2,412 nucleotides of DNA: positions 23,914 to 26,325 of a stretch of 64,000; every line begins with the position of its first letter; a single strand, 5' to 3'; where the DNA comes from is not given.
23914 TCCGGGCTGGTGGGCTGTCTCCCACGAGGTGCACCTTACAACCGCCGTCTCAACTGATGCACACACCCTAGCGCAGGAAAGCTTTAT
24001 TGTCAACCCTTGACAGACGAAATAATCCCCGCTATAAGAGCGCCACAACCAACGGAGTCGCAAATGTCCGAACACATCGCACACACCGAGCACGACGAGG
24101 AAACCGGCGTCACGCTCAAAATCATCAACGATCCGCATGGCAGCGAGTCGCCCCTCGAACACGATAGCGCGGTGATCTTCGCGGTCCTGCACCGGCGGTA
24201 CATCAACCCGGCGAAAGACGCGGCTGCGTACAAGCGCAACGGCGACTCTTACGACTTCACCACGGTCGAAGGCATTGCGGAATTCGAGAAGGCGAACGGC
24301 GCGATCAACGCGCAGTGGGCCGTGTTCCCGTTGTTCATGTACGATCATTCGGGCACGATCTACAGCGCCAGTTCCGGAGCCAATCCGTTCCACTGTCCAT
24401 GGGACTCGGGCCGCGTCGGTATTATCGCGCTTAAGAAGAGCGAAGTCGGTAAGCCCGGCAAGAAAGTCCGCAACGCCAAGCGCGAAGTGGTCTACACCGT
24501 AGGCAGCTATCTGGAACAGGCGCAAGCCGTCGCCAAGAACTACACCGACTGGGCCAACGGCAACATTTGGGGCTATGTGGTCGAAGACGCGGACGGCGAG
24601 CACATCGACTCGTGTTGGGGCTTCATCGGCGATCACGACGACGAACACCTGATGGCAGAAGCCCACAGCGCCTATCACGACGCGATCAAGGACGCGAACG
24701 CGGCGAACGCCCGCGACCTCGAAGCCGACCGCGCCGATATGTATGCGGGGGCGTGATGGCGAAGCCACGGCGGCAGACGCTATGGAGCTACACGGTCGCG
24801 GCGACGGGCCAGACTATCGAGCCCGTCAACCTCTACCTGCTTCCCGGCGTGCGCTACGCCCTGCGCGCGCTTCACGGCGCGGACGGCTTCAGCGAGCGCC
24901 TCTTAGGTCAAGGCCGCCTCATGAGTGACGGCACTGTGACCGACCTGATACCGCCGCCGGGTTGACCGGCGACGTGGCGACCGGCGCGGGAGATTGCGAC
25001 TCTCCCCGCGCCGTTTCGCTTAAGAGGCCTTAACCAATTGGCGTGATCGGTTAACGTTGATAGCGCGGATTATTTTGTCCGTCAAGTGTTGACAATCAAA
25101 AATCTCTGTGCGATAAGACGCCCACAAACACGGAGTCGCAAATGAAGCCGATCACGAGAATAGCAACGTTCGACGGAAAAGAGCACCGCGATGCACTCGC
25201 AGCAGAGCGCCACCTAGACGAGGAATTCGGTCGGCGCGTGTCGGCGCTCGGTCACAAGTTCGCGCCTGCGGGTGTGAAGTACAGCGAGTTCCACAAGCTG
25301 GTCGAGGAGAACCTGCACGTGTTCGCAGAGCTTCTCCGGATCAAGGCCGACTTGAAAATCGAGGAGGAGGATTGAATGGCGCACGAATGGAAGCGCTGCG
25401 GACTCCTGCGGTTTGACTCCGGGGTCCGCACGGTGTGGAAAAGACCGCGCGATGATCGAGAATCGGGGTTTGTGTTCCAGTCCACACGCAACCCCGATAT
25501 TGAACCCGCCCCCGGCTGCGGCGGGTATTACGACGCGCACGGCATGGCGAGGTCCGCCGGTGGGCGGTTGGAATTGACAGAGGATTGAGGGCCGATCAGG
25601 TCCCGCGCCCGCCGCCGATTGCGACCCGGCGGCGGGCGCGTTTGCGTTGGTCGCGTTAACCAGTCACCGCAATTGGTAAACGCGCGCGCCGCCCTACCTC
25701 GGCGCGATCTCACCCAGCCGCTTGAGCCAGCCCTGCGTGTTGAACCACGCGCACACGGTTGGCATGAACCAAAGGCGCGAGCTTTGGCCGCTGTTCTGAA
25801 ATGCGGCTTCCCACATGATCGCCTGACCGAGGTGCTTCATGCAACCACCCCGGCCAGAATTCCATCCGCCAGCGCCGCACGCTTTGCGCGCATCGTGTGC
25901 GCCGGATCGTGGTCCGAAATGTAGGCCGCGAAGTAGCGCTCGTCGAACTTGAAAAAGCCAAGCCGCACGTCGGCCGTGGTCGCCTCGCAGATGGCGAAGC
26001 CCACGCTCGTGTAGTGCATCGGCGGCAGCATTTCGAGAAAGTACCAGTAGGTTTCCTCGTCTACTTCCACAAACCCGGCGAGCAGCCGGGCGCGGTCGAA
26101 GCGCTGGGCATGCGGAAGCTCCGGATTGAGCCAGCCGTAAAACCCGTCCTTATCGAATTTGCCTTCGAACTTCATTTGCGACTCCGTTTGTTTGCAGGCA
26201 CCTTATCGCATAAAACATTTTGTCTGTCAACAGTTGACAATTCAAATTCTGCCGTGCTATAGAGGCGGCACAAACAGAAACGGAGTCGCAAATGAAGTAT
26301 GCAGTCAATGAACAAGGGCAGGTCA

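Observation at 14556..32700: An ~18 kb array of standardised early-gene cassettes: palindrome <- genes <- leader | divergent promoter | leader -> genes -> palindrome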

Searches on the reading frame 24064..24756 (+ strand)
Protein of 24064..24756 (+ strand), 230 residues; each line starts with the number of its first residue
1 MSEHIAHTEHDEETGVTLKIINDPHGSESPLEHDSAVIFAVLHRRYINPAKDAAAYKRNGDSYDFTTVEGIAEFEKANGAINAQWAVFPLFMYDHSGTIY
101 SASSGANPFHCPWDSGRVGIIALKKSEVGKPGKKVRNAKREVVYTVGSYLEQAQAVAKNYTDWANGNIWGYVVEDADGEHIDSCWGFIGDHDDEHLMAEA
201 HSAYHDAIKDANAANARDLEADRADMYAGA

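Call 40: search_protein_families(library=pfam, max_evalue=0.01, proteins=[window:24064-24756:+])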
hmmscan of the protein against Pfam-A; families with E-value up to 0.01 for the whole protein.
window:24064-24756:+ (230 aa): 0 families

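Call 41: search_protein_families(library=phrogs, max_evalue=0.001, proteins=[window:24064-24756:+])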
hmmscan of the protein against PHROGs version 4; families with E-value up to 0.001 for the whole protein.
window:24064-24756:+ (230 aa): 1 family
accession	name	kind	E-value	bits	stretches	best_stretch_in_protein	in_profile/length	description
phrog_6186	-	unknown function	3.9e-35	122.8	1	9-215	6-210/220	-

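Call 89: search_dna_similar(query=window:24064-24756:+, collection=phages, mode=protein, max_rows=12, max_evalue=0.001)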
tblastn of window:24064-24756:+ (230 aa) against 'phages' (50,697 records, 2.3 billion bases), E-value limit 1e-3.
Records with a match: 30; places in all: 40; records where one place covers at least 80% of the query: 3.
Best place of each record, by identity: <60% 30.
By first word of the organism name: Caulobacter 10; Rhodobacter 4; Bacteriophage 3; Ruegeria 2; Sphingobium 2; Bacillus 2; Mycobacterium 2; Mesorhizobium 1; Erythrobacter 1; Roseobacter 1; and 2 more.
By host as written in the record: Caulobacter vibrioides CB15 6; Caulobacter vibrioides 4; - 4; Rhodobacter capsulatus YW1 4; Ruegeria pomeroyi DSS-3 3; Sphingobium sp. IP1 2; Bacillus cohnii 2; Mycobacterium smegmatis mc2 155 2; and 3 more.
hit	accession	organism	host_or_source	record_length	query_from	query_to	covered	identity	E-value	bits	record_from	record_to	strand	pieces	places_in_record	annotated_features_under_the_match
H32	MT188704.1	Mesorhizobium phage Cp1R7A-A1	Mesorhizobium loti R7ANS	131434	12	189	77%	44.4%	1e-31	127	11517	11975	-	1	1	hypothetical protein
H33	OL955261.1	Erythrobacter phage vB_EliS-L02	Erythrobacter sp.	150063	1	216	94%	34.2%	5e-28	116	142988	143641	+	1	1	hypothetical protein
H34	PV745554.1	Caulobacter phage BL64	Caulobacter vibrioides CB15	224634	27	209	80%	33.3%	8e-20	93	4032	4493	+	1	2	right and left terminal repeat sequences and all genes contained ... | hypothetical protein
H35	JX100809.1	Caulobacter phage CcrSwift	Caulobacter vibrioides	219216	27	209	80%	33.3%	8e-20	93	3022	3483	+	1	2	right and left terminal repeat sequences and all genes contained ... | hypothetical protein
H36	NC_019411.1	Caulobacter phage CcrSwift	Caulobacter vibrioides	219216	27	209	80%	33.3%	8e-20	93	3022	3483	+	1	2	right and left terminal repeat sequences and all genes contained ... | hypothetical protein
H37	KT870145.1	Roseobacter phage DSS3P8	Ruegeria pomeroyi DSS-3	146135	15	187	75%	34.9%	7e-21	96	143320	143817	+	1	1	hypothetical protein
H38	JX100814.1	Caulobacter phage CcrRogue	Caulobacter vibrioides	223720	27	209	80%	32.3%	1e-18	90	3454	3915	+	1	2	right and left terminal repeat sequences and all genes contained ... | hypothetical protein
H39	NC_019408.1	Caulobacter phage CcrRogue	Caulobacter vibrioides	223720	27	209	80%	32.3%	1e-18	90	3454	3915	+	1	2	right and left terminal repeat sequences and all genes contained ... | hypothetical protein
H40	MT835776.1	Bacteriophage sp.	human fecal samples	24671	27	201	76%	33.7%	8e-13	73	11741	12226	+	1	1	record has no annotation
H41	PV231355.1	Caulobacter phage RBC11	Caulobacter vibrioides CB15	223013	27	203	77%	32.8%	3e-19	91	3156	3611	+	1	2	hypothetical protein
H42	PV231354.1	Caulobacter phage RBC8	Caulobacter vibrioides CB15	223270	27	203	77%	32.8%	3e-19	91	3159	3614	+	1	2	hypothetical protein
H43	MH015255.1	Ruegeria phage vB_RpoS-V10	Ruegeria pomeroyi DSS-3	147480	15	187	75%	33.5%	2e-20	95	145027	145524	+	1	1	hypothetical protein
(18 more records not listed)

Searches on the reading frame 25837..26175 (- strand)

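Call 40: search_protein_families(library=pfam, max_evalue=0.01, proteins=[window:25837-26175:-])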
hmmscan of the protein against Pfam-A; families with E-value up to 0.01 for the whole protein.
window:25837-26175:- (112 aa): 1 family
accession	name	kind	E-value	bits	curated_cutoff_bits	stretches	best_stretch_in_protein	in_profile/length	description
PF07215.16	DUF1419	-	7.9e-05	23.2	23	1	21-86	31-101/112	Protein of unknown function (DUF1419)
